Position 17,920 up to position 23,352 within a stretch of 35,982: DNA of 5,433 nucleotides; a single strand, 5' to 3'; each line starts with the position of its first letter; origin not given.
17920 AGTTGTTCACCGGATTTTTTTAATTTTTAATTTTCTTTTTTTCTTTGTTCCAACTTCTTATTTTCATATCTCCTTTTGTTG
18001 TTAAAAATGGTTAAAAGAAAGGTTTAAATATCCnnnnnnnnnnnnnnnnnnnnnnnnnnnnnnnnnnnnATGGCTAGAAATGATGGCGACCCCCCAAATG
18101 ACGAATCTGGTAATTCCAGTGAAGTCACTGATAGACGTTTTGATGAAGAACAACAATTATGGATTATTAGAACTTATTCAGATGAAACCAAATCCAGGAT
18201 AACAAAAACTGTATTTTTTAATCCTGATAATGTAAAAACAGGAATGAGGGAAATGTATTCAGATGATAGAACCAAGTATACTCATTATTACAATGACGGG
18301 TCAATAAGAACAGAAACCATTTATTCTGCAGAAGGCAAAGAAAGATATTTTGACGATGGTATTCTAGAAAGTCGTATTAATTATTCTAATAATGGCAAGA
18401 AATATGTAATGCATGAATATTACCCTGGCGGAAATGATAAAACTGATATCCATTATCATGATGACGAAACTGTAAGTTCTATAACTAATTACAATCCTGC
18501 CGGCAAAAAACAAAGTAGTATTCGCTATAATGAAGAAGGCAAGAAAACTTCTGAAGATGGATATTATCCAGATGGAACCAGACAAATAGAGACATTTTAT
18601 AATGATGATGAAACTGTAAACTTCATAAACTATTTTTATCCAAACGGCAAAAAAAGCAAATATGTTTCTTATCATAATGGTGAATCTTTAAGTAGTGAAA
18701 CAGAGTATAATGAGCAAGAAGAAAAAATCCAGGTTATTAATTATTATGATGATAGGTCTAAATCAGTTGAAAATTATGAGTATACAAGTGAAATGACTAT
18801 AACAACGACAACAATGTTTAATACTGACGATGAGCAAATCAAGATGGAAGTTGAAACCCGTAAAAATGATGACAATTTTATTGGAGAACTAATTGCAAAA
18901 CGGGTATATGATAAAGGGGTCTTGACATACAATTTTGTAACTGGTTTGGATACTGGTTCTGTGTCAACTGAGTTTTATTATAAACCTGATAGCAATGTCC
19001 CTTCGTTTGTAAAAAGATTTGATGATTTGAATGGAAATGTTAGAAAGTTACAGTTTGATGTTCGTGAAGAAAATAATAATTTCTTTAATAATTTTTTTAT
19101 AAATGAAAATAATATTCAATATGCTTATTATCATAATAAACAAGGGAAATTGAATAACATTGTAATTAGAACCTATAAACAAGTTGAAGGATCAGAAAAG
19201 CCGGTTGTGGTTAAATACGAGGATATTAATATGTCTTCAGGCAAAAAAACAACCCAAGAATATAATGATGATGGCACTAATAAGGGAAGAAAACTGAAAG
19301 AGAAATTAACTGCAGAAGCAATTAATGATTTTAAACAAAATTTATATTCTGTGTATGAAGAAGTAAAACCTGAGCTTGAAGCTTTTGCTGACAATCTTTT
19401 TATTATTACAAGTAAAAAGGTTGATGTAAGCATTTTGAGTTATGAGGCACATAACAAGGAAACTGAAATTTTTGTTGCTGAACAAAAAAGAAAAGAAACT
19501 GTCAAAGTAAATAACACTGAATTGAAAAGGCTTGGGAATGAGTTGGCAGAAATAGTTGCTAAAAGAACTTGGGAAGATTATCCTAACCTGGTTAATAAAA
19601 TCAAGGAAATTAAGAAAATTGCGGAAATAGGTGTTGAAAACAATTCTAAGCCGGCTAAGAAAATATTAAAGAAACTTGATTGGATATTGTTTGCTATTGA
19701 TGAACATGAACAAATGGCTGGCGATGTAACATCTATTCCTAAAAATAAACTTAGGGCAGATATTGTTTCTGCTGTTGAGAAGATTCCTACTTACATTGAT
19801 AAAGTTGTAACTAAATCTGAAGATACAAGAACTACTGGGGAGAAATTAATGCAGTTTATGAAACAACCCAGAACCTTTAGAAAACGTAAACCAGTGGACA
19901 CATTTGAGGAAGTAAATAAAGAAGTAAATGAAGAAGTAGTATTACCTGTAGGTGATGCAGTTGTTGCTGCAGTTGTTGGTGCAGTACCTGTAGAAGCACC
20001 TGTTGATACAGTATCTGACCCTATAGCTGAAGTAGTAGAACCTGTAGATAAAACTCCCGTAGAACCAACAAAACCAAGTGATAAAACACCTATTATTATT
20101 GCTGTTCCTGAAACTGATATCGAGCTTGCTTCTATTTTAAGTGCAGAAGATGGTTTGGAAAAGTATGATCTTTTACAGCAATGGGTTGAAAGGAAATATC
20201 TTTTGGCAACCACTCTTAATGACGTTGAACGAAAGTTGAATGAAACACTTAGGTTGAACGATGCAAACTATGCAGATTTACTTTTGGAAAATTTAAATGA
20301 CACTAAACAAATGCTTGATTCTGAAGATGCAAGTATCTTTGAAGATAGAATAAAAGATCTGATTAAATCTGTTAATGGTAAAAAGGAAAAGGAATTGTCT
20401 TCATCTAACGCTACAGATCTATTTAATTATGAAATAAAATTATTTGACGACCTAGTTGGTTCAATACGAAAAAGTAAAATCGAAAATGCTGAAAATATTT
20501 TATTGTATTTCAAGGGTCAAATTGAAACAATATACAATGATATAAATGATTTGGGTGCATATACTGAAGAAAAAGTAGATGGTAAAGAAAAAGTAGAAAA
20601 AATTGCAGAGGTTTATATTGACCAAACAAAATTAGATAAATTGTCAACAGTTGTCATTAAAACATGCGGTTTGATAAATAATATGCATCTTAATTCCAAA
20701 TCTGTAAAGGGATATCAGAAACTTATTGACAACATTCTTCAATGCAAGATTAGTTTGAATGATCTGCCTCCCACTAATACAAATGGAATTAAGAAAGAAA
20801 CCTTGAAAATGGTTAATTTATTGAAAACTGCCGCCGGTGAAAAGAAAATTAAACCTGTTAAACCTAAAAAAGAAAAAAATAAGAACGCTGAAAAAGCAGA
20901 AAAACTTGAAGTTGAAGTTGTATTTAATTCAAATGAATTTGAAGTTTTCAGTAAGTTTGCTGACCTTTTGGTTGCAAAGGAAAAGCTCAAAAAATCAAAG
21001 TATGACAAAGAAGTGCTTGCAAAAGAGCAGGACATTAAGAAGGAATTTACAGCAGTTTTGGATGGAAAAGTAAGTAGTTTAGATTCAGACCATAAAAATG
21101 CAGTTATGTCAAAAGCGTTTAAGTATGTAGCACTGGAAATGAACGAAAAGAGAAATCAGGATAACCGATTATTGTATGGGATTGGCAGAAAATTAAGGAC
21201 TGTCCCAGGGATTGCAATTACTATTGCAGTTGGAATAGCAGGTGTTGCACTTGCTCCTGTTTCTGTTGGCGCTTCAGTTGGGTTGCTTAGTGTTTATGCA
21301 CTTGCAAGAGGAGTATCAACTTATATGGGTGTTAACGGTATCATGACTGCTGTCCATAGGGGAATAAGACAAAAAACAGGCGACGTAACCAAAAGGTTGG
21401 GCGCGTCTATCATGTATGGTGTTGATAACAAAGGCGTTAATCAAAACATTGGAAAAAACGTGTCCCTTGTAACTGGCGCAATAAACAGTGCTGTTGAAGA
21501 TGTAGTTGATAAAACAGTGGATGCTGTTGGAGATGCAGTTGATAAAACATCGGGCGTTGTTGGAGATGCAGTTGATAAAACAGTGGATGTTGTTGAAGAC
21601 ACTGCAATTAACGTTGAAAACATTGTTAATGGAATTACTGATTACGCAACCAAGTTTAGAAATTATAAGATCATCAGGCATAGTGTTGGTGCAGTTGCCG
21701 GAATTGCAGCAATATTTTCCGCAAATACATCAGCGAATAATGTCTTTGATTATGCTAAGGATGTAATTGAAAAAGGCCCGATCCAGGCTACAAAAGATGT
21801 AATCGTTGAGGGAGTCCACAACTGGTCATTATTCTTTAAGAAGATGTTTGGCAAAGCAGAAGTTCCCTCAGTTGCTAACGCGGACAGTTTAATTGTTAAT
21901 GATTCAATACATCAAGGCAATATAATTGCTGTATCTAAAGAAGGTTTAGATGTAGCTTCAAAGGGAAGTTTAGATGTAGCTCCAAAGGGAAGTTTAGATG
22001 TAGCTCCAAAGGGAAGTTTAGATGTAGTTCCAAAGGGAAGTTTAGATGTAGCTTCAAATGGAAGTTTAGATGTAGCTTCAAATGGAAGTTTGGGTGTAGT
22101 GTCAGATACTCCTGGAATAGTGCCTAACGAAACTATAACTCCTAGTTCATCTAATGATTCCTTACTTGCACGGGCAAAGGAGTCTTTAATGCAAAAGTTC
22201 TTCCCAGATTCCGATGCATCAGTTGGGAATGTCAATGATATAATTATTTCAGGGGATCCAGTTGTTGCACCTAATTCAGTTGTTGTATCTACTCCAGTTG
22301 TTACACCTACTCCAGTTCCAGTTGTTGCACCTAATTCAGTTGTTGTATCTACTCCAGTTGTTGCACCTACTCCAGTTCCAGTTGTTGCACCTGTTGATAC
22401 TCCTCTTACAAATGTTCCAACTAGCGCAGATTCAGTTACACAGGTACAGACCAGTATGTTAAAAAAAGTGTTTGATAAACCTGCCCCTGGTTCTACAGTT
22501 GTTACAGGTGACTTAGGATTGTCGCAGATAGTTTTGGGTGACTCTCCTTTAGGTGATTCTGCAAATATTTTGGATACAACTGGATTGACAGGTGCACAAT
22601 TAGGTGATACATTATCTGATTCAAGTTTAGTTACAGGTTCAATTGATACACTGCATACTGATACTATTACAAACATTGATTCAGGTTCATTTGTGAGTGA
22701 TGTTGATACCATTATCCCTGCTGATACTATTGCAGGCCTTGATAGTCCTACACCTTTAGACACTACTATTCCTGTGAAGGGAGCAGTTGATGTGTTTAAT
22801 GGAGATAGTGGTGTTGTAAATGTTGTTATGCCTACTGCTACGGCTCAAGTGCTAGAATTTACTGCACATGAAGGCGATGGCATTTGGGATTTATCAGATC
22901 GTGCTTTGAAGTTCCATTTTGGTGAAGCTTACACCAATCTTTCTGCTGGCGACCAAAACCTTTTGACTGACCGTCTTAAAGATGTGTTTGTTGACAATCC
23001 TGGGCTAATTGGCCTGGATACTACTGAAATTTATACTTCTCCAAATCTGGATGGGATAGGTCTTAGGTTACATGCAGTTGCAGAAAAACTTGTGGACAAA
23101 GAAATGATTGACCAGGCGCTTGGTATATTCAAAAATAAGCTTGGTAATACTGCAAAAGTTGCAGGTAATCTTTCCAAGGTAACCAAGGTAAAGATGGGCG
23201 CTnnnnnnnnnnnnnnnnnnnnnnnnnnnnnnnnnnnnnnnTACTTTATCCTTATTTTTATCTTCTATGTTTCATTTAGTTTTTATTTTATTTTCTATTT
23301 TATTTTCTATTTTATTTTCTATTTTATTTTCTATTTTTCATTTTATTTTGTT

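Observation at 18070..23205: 1711-aa protein with junctophilin-like logic: cytoplasmic MORN-type repeats, long helical spacer, TM helices, then a repeat stalk and distal globular domain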

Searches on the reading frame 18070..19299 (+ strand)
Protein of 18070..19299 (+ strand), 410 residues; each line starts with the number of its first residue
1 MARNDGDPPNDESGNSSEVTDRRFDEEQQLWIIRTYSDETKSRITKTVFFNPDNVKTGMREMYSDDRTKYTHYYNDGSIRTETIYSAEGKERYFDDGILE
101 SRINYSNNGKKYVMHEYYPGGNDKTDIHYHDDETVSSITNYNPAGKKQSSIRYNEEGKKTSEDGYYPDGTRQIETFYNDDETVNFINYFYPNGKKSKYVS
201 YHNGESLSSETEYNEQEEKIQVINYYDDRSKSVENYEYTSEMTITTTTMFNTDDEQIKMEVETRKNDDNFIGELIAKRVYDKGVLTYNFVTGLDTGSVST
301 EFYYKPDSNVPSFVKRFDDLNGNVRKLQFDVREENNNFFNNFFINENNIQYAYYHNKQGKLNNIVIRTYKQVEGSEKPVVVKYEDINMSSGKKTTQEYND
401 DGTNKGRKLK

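Call 7: search_protein_families(library=pfam, proteins=[window:18070-19299:+], max_evalue=10)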
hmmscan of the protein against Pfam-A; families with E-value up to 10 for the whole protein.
window:18070-19299:+ (410 aa): 2 families
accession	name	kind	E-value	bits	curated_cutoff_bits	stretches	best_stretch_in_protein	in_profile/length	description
PF11178.13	DUF2963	-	0.00017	21.3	22.6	4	176-221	1-48/52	Protein of unknown function (DUF2963)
PF07661.19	MORN_2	-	5.6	8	29.6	1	91-107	6-22/22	MORN repeat variant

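Call 14: find_homologous_proteins(query=window:18070-19299:+, max_evalue=0.001)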
Query window:18070-19299:+: 2434 candidates shared short words with the query, none scored E <= 0.001.

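Call 18: predict_structure(protein=window:18070-19299:+)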
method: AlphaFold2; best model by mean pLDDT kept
length: 410 residues; sequences in the alignment: 1
mean_pLDDT: 42.7   pTM: 0.31
mean pLDDT of the five models: 42.7, 39.8, 39.4, 32.5, 31.4
residues with pLDDT >= 90: 0; 70-90: 31; 50-70: 105; < 50: 274
segments of 3 or more residues with pLDDT < 50: 1-75, 77-121, 229-232, 235-365
pLDDT, mean of each block of 10 residues (from residue 1): 32 28 31 30 31 35 36 39 34 33 32 37 61 70 69 74 67 62 55 52 52 53 54 45 32 34 29 26 26 26 30 30 31 27 32 29 46 56 56 65 65
secondary structure, 60 per line:
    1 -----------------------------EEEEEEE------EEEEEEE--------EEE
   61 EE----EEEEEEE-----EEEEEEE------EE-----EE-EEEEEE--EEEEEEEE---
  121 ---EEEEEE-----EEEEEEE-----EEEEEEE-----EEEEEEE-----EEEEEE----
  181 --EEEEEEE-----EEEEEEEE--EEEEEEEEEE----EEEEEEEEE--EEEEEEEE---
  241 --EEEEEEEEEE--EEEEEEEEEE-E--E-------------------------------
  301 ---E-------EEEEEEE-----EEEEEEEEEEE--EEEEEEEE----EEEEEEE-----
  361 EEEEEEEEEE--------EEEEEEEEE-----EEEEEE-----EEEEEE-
elements in order: E30-36 E43-49 E58-62 E67-73 E79-85 E102-107 E110-117 E124-129 E135-141 E147-153 E159-165 E171-176 E183-189 E195-202 E205-214 E219-227 E230-237 E243-252 E255-264 E312-318 E324-334 E337-344 E349-355 E361-370 E379-387 E393-398 E404-409

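Call 31: fold_search(model_id=the predicted structure, library=pdb)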
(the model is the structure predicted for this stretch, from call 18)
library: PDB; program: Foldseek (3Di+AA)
matches with E <= 10: 1027; with E <= 0.001: 51
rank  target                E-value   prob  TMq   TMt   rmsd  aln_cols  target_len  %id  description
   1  2fkj_A                5.0e-07  1.00  0.27  0.31  17.6       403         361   12  The crystal structure of engineered OspA (released 2006-11-21)
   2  7q97_A                9.4e-07  1.00  0.14  0.08  32.3       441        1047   10  Structure of the bacterial type VI secretion system effector RhsA. (released 2021-12-22)
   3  2hkd                  9.9e-07  1.00  0.24  0.31  17.1       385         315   12  The crystal structure of engineered OSPA (released 2006-11-21)
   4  3eex_A                1.1e-06  1.00  0.22  0.27  16.3       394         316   12  The crystal structure of OspA mutant (released 2009-09-08)
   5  5ys7                  1.3e-06  1.00  0.24  0.30  17.5       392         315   11  Crystal structure of an OspA mutant (released 2018-11-14)
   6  5z1o_A                1.5e-06  1.00  0.24  0.30  17.0       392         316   12  Crystal structure of an OspA mutant (released 2019-01-02)
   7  3cka_A                1.5e-06  1.00  0.24  0.31  17.6       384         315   12  The crystal structure of OspA mutant (released 2009-03-17)
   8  2oy8                  2.0e-06  1.00  0.25  0.31  17.1       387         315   12  The crystal structure of OspA mutant (released 2008-03-04)
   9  8xwg                  3.7e-06  1.00  0.25  0.31  17.5       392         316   12  OspA variants for thioflavin-T binding (released 2024-11-27)
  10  2oy7                  4.1e-06  1.00  0.22  0.27  16.4       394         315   12  The crystal structure of OspA mutant (released 2008-03-04)
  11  9jsa_A                5.2e-06  1.00  0.22  0.27  16.3       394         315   11  CatPSAM-H8 (released 2025-10-01)
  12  8qja_D                5.2e-06  0.99  0.13  0.06  31.3       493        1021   12  T6SS-linked Rhs repeat protein - Advenella mimigardefordensis VgrG-Rhs core (released 2024-09-25)
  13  6vhh_A                6.3e-06  0.98  0.12  0.04  33.4       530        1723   13  Human Teneurin-2 and human Latrophilin-3 binary complex (released 2020-06-03)
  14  8qja_C                7.3e-06  0.97  0.11  0.06  31.0       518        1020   10  T6SS-linked Rhs repeat protein - Advenella mimigardefordensis VgrG-Rhs core (released 2024-09-25)
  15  9ifo_A                1.2e-05  0.97  0.12  0.05  30.0       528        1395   10  Structure of Teneurin-Like Protein (TLP) (released 2026-03-11)
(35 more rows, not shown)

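Call 34: search_solved_structures(query=window:18070-19299:+, max_evalue=10, show_alignments=2)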
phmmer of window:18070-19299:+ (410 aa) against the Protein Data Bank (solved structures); distinct sequences matched with E-value up to 10: 0.

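Call 36: search_protein_families(library=phrogs, proteins=[window:18070-19299:+], max_evalue=1)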
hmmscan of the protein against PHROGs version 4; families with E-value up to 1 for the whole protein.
window:18070-19299:+ (410 aa): 3 families
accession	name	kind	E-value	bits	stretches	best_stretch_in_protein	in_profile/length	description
phrog_19191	-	unknown function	0.0033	18.9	1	300-336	52-89/91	-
phrog_11700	-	unknown function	0.18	12.8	0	126-160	6-40/101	-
phrog_32629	-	unknown function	0.39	12.3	1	178-219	14-57/93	-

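Call 84: search_protein_families(library=padloc, proteins=[window:18070-19299:+], max_evalue=0.01)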
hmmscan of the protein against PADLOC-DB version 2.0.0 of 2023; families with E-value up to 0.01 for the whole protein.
window:18070-19299:+ (410 aa): 0 families

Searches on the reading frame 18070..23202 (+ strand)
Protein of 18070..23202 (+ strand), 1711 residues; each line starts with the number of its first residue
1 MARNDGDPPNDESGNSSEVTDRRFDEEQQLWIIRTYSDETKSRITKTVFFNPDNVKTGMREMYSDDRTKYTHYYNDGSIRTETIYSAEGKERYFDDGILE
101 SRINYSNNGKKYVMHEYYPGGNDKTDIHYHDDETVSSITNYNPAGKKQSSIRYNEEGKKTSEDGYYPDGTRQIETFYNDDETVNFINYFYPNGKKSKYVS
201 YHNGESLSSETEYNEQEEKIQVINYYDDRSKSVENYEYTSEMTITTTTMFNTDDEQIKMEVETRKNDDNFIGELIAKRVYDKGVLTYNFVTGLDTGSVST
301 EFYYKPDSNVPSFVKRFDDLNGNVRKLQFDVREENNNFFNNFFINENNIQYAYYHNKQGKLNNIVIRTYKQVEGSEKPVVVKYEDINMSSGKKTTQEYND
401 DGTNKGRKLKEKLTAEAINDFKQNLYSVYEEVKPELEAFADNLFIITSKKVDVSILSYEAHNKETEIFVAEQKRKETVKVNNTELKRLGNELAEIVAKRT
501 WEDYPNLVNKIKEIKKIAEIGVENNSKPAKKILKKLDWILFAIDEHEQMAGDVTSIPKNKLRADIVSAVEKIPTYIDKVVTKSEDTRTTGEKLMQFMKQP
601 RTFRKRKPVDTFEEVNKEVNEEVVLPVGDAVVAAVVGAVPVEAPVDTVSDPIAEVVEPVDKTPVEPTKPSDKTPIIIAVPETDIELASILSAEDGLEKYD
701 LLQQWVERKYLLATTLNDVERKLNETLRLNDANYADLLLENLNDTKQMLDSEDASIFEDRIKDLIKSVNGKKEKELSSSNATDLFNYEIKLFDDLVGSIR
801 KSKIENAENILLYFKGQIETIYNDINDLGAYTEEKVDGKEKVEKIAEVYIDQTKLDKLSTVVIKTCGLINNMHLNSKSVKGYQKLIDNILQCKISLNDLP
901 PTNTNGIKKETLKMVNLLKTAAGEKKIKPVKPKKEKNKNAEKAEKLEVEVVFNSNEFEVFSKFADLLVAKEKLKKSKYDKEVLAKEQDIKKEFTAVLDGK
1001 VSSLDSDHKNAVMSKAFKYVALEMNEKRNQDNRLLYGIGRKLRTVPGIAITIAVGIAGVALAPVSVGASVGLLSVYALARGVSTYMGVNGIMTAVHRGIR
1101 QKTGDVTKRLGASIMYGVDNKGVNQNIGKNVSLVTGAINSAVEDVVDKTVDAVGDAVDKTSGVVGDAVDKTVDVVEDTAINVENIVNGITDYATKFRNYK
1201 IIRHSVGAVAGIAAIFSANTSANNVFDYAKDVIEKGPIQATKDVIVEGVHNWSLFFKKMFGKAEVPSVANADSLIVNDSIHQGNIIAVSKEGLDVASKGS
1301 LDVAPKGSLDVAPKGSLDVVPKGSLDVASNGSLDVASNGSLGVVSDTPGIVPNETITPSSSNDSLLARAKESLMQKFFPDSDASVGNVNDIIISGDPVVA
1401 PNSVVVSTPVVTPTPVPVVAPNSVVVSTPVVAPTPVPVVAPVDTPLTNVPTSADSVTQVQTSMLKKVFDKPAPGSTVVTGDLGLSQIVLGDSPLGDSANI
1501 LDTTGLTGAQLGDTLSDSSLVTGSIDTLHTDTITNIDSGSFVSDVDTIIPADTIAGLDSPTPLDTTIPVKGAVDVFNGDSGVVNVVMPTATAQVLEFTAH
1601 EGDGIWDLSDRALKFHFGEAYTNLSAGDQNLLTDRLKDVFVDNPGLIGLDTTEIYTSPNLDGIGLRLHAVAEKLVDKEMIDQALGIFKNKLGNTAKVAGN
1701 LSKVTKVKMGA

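Call 3: search_protein_families(library=pfam, proteins=[window:18070-23202:+], max_evalue=10)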
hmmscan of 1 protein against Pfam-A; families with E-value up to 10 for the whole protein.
window:18070-23202:+ (1711 aa): 2 families
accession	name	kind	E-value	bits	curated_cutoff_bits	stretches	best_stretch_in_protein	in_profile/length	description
PF14013.11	MT0933_antitox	-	0.071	13.8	27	1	1143-1177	12-47/49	MT0933-like antitoxin protein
PF24270.1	HTH_Cmi2_C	-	2.1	9.1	27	0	544-598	59-113/125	Cmi2, C-terminal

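Call 4: search_protein_families(library=ncbifam, proteins=[window:18070-23202:+], max_evalue=10)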
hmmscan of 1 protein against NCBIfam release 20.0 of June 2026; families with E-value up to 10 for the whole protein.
window:18070-23202:+ (1711 aa): 1 family
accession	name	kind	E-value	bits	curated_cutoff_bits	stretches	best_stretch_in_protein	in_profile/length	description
NF047840.1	lipo_Ag473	exception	0.033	14.9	100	1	1134-1235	28-119/136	Ag473 family lipoprotein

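Call 10: find_homologous_proteins(query=window:18070-23202:+, max_evalue=0.001)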
Query window:18070-23202:+ (1711 aa): 1 proteins with E <= 0.001 among 8000 candidates.
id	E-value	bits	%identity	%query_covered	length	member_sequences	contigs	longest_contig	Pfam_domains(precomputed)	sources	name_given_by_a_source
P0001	0.0e+0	3760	100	100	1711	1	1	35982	-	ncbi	-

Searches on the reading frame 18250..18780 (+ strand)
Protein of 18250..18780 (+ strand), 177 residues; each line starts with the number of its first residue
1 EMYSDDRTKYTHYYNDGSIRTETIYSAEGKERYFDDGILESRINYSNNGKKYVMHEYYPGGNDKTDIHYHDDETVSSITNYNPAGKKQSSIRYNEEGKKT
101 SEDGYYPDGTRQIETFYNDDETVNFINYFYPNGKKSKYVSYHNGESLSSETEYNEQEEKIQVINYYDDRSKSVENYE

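Call 7: search_protein_families(library=pfam, proteins=[window:18250-18780:+], max_evalue=10)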
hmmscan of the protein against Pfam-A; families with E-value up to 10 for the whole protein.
window:18250-18780:+ (177 aa): 3 families
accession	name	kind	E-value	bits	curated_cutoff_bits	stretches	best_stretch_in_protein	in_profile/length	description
PF11178.13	DUF2963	-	2.4e-07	30.5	22.6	5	116-161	1-48/52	Protein of unknown function (DUF2963)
PF07661.19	MORN_2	-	0.00082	19.8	29.6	3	31-47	6-22/22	MORN repeat variant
PF11458.13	Mistic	-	1.6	9.3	26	1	153-174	23-44/74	Membrane-integrating protein Mistic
